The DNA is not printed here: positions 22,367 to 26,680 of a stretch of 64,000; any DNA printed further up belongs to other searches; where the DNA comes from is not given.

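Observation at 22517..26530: Avs/NLR-like giant protein: unknown N-terminal domain + STAND NTPase with degenerate P-loop + TPR array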

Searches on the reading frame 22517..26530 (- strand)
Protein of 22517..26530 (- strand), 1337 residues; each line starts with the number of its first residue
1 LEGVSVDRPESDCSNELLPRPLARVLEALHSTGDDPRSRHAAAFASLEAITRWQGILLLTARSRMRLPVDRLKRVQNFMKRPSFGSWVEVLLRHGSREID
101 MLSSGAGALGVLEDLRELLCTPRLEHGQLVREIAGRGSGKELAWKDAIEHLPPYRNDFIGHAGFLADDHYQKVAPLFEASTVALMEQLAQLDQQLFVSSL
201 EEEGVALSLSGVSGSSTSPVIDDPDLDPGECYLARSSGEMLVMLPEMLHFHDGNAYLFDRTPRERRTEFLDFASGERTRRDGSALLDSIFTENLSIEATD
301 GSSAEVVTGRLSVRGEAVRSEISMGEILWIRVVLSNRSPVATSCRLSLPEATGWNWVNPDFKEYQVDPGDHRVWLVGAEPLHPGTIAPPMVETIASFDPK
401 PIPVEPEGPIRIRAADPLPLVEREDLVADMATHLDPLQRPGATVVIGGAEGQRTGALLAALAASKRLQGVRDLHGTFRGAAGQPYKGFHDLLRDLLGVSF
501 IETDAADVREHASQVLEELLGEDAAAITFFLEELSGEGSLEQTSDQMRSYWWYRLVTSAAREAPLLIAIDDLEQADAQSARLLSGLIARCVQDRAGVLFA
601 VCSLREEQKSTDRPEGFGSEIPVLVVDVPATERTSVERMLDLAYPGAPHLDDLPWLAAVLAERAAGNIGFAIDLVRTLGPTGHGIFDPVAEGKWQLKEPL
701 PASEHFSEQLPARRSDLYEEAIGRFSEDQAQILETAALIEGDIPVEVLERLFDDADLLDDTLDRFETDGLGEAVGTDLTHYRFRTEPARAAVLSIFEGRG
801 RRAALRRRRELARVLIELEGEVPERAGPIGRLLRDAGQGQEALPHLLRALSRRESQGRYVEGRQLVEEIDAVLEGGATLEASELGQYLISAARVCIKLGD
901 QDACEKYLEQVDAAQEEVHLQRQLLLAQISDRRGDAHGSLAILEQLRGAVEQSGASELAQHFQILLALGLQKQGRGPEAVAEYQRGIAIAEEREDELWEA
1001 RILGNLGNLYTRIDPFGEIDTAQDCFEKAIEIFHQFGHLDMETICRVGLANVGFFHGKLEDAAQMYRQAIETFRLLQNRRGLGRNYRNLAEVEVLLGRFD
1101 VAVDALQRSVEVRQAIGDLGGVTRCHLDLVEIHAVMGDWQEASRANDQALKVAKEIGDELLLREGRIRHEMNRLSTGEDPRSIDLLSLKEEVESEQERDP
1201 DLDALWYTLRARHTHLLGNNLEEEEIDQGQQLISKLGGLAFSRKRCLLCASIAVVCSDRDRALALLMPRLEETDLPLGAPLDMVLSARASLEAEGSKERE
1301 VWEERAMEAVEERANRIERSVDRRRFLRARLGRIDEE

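Call 5: search_protein_families(library=pfam, proteins=[window:22517-26530:-], max_evalue=1)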
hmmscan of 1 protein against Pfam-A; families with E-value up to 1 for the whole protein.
window:22517-26530:- (1337 aa): 15 families
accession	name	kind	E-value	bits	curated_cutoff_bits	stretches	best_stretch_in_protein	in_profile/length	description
PF13424.12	TPR_12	-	1.4e-23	83.3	30.1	3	1086-1155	6-77/77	Tetratricopeptide repeat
PF17874.7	TPR_MalT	-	3.4e-12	46.8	45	2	1017-1155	54-193/336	MalT-like TPR region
PF13374.12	TPR_10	-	1.5e-08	34.8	27.5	1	829-854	8-33/42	Tetratricopeptide repeat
PF07719.23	TPR_2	-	7.9e-08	32.3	27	0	1086-1111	4-29/34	Tetratricopeptide repeat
PF00515.34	TPR_1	-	1.6e-07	31.3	27.8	1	1001-1035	2-33/34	Tetratricopeptide repeat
PF13181.12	TPR_8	-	2.7e-07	30.7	25.7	0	887-912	3-28/34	Tetratricopeptide repeat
PF24885.1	TPR_NPHP3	-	3.1e-06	27.2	100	1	1084-1155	100-173/239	Nephrocystin-3 TPR domain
PF13191.12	AAA_16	-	1.7e-05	25.8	32.6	1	419-589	1-158/167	AAA ATPase domain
PF14938.12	SNAP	-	0.00019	21.5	25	2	1019-1104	90-176/282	Soluble NSF attachment protein, SNAP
PF13428.12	TPR_14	-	0.00021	22.1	23.5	0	889-918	5-34/44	Tetratricopeptide repeat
PF13414.12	TPR_11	-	0.0011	19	26.8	0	1057-1071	8-22/42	TPR repeat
PF10602.15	RPN7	-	0.0019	18.4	29.6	0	1102-1173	55-114/174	26S proteasome subunit RPN7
PF12862.13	ANAPC5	-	0.007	16.9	23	1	1094-1162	20-77/91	Anaphase-promoting complex subunit 5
PF13176.12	TPR_7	-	0.021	15.4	27.9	0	829-853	5-31/36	Tetratricopeptide repeat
PF12968.13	DUF3856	-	0.041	14.3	27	0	1097-1157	23-89/143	Domain of Unknown Function (DUF3856)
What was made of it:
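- On STAND NTPase (AAA_16 / MalT-type branch): TPR_12 at 1.4e-23 and TPR_MalT at 3.4e-12 (call 5).
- Checked: The TPR array is strong: TPR_12 E=1.4e-23 and TPR_MalT E=3.4e-12, at about residues 830-1160 (call 5).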

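Call 6: search_protein_families(library=padloc, proteins=[window:22517-26530:-], max_evalue=1)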
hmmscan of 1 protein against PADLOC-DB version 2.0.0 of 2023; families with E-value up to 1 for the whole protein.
window:22517-26530:- (1337 aa): 1 family
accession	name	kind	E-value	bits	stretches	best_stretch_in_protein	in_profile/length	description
PDLC01169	TPR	-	4.2e-13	47.3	3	1014-1090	120-196/252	TPR repeats containing protein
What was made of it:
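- No defence model matches beyond TPR (call 6).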

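Call 7: search_protein_families(library=ncbifam, proteins=[window:22517-26530:-], max_evalue=1)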
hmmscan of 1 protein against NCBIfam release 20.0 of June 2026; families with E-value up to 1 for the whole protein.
window:22517-26530:- (1337 aa): 5 families
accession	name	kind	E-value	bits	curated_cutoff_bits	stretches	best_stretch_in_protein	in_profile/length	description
NF041717.1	HaaA_phane_TPR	equivalog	6.5e-13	47.7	1125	1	979-1160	691-869/882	cyclophane-containing RiPP biosynthesis TPR protein HaaT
NF053520.1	HK_Porph_FimS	equivalog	2e-09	36.3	600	1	977-1159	61-240/618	sensor histidine kinase FimS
TIGR00540.1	TPR_hemY_coli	hypoth_equivalog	6.6e-06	25.1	142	1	858-950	98-182/385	heme biosynthesis-associated TPR protein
NF003420.0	PRK04841.1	equivalog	0.0039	15.3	537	1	1083-1157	691-765/903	HTH-type transcriptional regulator MalT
NF052312.1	T9SS_PorW_SprE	equivalog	0.11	11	250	1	937-1154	158-359/716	type IX secretion system periplasmic lipoprotein PorW/SprE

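Call 9: find_homologous_proteins(query=window:22517-26530:-)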
Query window:22517-26530:- (1337 aa): 31 proteins with E <= 0.001 among 8000 candidates.
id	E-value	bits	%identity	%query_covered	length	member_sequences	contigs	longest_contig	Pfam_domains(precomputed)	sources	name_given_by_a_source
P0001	0.0e+0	2959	100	100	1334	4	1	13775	PF17874.8,PF00515.35,PF13424.13,PF24885.2,PF13181.13,PF07719.24,PF13191.13,PF13374.13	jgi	-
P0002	0.0e+0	2117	72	99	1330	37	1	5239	PF17874.8,PF00515.35,PF13424.13,PF13176.13,PF13181.13,PF07719.24,PF13191.13,PF13374.13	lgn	-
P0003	0.0e+0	2013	69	99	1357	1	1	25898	PF17874.8,PF00515.35,PF13424.13,PF13181.13,PF07719.24,PF13374.13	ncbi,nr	ncbi:MAG: tetratricopeptide repeat protein [Planctomycetota bacterium]|nr:tetratricopeptide repeat p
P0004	0.0e+0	2010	70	99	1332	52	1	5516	PF13414.13,PF17874.8,PF00515.35,PF13424.13,PF13432.13,PF13181.13,PF07719.24,PF13191.13,PF13374.13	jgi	-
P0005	0.0e+0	1865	65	99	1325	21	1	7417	PF17874.8,PF00515.35,PF13424.13,PF13181.13,PF07719.24,PF13191.13,PF13374.13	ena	-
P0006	0.0e+0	1842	64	100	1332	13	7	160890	PF17874.8,PF00515.35,PF13424.13,PF13176.13,PF13181.13,PF07719.24,PF13191.13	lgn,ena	-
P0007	0.0e+0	1799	63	100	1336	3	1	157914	PF13414.13,PF17874.8,PF00515.35,PF13424.13,PF13432.13,PF13181.13,PF07719.24,PF13191.13,PF13374.13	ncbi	-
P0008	0.0e+0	1579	67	81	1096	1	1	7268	PF17874.8,PF00515.35,PF13424.13,PF13181.13,PF07719.24,PF13191.13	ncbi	ncbi:MAG: tetratricopeptide repeat protein, partial [Planctomycetota bacterium]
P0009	0.0e+0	1313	49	99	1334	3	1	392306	PF07721.21,PF17874.8,PF13424.13,PF13181.13,PF13191.13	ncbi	ncbi:MAG: tetratricopeptide repeat protein [Planctomycetota bacterium]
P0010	0.0e+0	1312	48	99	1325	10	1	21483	PF17874.8,PF00515.35,PF13424.13,PF13176.13,PF13432.13,PF13181.13,PF07719.24,PF13174.13,PF13191.13,PF13374.13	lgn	-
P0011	0.0e+0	1305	49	99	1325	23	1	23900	PF07721.21,PF17874.8,PF00515.35,PF13424.13,PF13176.13,PF13181.13,PF07719.24,PF13174.13,PF13191.13,PF13374.13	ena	-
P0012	0.0e+0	1300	49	99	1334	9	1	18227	PF17874.8,PF13424.13,PF13191.13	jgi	-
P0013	0.0e+0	1293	49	99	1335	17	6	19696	PF17874.8,PF00515.35,PF13424.13,PF13176.13,PF24885.2,PF13181.13,PF07719.24,PF13191.13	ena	-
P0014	8.3e-252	857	39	98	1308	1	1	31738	PF17874.8,PF00515.35,PF13424.13,PF07719.24,PF13191.13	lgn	-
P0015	1.4e-159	551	31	99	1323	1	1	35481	PF17874.8,PF00515.35,PF05729.19,PF13424.13,PF13401.13,PF13181.13,PF07719.24,PF13191.13,PF13374.13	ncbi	ncbi:MAG: tetratricopeptide repeat protein [Planctomycetota bacterium]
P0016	1.5e-153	531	32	99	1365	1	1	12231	PF17874.8,PF00515.35,PF13424.13,PF13401.13,PF13181.13,PF07719.24,PF13191.13,PF13374.13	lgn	-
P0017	2.9e-12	63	25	15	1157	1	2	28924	PF17874.8,PF00515.35,PF13424.13,PF13176.13,PF24885.2,PF13428.13,PF00211.26,PF13181.13,PF07719.24,PF13191.13,PF13374.13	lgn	-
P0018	2.8e-8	50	29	8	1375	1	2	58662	PF25063.1,PF07714.24,PF00069.32,PF00515.35,PF13424.13,PF24885.2,PF07719.24,PF13191.13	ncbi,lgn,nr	ncbi:MAG: protein kinase [Bradymonadaceae bacterium]|nr:protein kinase [Lujinxingiaceae bacterium]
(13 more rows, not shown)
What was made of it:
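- Closest known: AAA_16 / MalT-type signalling STAND proteins with TPR sensors. Same: Weak relatives retrieved carry a cyclase or a kinase together with AAA_16 and TPRs (call 9).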

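Call 14: find_encoding_contigs(protein=P0009, flank=10000, max_places=2)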
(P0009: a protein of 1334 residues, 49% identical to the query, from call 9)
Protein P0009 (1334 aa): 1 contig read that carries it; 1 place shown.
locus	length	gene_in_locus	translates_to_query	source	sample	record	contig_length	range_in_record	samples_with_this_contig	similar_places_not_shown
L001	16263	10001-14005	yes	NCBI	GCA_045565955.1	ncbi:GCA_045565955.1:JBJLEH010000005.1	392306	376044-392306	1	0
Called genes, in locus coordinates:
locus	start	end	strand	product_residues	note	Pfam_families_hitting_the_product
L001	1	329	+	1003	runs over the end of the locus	PF03710:GlnE, PF08335:GlnD_UR_UTase, PF03710:GlnE, PF08335:GlnD_UR_UTase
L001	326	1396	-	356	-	PF12146:Hydrolase_4, PF00561:Abhydrolase_1, PF12697:Abhydrolase_6, PF12146:Hydrolase_4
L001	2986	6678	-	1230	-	PF07635:PSCyt1, PF07583:PSCyt2, PF07587:PSD1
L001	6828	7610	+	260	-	PF06439:3keto-disac_hyd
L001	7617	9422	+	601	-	PF13424:TPR_12 (faint), PF07719:TPR_2 (faint), PF00211:Guanylate_cyc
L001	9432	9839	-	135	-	PF00166:Cpn10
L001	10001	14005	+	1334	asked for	PF13191:AAA_16 (weak), PF13181:TPR_8 (faint), PF07721:TPR_4 (faint), PF17874:TPR_MalT, PF13424:TPR_12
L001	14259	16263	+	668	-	?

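Call 15: find_encoding_contigs(protein=P0006, flank=10000, max_places=2)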
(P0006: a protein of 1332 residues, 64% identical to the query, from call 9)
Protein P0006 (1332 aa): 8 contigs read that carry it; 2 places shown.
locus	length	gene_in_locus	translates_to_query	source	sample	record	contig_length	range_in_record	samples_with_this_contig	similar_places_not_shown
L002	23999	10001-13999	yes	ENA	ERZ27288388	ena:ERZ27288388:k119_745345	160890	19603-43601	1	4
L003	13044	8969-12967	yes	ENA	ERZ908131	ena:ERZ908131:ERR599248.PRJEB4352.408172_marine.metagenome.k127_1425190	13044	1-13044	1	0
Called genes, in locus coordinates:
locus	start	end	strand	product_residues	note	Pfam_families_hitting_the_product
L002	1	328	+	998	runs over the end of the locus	PF03710:GlnE, PF03445:DUF294 (faint), PF08335:GlnD_UR_UTase, PF03710:GlnE, PF08335:GlnD_UR_UTase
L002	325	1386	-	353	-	PF00561:Abhydrolase_1, PF12146:Hydrolase_4, PF12697:Abhydrolase_6, PF12146:Hydrolase_4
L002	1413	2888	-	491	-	PF07394:DUF1501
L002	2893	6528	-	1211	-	PF07635:PSCyt1, PF07583:PSCyt2, PF07587:PSD1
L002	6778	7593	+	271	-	PF06439:3keto-disac_hyd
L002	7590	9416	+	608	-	PF13424:TPR_12 (faint), PF00211:Guanylate_cyc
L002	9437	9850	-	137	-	PF00166:Cpn10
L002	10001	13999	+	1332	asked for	PF13191:AAA_16, PF13176:TPR_7 (faint), PF07719:TPR_2 (faint), PF13181:TPR_8 (faint), PF00515:TPR_1 (faint), PF17874:TPR_MalT (weak), PF13424:TPR_12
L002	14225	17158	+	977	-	-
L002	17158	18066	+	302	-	-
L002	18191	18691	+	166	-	PF00027:cNMP_binding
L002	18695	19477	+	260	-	PF02112:PDEase_II (weak), PF12706:Lactamase_B_2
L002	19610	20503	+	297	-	PF01261:AP_endonuc_2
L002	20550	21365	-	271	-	PF12697:Abhydrolase_6 (faint), PF00561:Abhydrolase_1, PF12146:Hydrolase_4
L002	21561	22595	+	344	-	PF11412:DsbD_N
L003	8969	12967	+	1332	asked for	PF13191:AAA_16, PF13176:TPR_7 (faint), PF07719:TPR_2 (faint), PF13181:TPR_8 (faint), PF00515:TPR_1 (faint), PF17874:TPR_MalT (weak), PF13424:TPR_12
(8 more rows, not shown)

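Call 17: find_encoding_contigs(protein=P0015, flank=10000, max_places=2)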
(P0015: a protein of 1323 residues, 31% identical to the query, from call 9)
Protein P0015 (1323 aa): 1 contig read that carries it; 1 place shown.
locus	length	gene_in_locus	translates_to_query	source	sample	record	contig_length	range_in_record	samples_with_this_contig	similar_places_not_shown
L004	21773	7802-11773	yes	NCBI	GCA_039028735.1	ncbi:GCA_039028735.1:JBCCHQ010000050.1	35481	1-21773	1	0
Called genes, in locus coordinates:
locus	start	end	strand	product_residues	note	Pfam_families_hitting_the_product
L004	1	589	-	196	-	?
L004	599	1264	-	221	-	-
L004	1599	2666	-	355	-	PF00144:Beta-lactamase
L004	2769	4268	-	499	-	PF04293:SpoVR, PF24755:SpoVR_C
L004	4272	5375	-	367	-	PF04285:DUF444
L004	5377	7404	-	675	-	PF08298:AAA_PrkA, PF06798:PrkA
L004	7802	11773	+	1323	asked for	PF05729:NACHT (weak), PF13191:AAA_16, PF13401:AAA_22 (faint), PF00515:TPR_1 (faint), PF13424:TPR_12, PF17874:TPR_MalT, PF13424:TPR_12, PF13374:TPR_10 (weak), +2 more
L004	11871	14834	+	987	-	PF08450:SGL (faint), PF24684:Vgb_lyase, PF00404:Dockerin_1 (weak)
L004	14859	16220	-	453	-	PF12801:Fer4_5 (weak), PF12838:Fer4_7 (faint), PF13187:Fer4_9 (weak), PF13237:Fer4_10 (weak), PF14697:Fer4_21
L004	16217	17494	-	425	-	PF07992:Pyr_redox_2, PF00070:Pyr_redox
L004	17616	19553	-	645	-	PF00012:HSP70, PF14450:FtsA (faint), PF06723:MreB_Mbl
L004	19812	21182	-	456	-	PF00072:Response_reg, PF00158:Sigma54_activat, PF14532:Sigma54_activ_2, PF07728:AAA_5 (weak), PF25601:AAA_lid_14, PF02954:HTH_8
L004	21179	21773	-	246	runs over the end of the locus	PF00512:HisKA, PF02518:HATPase_c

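Call 18: find_encoding_contigs(protein=P0014, flank=10000, max_places=2)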
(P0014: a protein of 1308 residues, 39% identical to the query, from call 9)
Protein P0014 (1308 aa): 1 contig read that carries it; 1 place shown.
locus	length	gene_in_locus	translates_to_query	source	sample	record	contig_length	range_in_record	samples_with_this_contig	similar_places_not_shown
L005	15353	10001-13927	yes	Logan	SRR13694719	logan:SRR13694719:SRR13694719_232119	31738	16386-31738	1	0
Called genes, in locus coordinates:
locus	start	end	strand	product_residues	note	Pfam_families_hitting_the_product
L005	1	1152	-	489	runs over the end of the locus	PF07394:DUF1501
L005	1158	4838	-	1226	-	PF07635:PSCyt1, PF07583:PSCyt2, PF07587:PSD1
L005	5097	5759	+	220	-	PF01135:PCMT, PF13847:Methyltransf_31 (weak), PF13649:Methyltransf_25 (weak)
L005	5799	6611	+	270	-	PF06439:3keto-disac_hyd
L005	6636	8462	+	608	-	PF00211:Guanylate_cyc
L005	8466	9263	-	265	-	-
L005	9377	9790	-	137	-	PF00166:Cpn10 (weak)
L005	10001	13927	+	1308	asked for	PF13191:AAA_16, PF00515:TPR_1 (faint), PF07719:TPR_2 (faint), PF13424:TPR_12, PF17874:TPR_MalT, PF13424:TPR_12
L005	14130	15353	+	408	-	?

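Call 19: find_encoding_contigs(protein=P0016, flank=10000, max_places=2)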
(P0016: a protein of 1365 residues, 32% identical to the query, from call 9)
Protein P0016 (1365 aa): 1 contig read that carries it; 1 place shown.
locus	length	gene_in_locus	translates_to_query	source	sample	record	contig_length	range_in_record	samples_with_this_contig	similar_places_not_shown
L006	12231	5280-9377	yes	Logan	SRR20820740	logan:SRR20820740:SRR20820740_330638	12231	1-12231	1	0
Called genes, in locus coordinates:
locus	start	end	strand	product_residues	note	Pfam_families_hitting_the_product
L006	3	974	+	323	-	?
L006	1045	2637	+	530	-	PF07622:DUF1583 (faint), PF13385:Laminin_G_3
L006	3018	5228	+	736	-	PF12768:Rax2 (faint), PF14312:FG-GAP_2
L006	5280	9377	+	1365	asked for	PF13191:AAA_16, PF13401:AAA_22 (faint), PF07719:TPR_2 (faint), PF13181:TPR_8 (faint), PF13374:TPR_10 (faint), PF13424:TPR_12 (weak), PF17874:TPR_MalT, PF13424:TPR_12 (weak), +1 more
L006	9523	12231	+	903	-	?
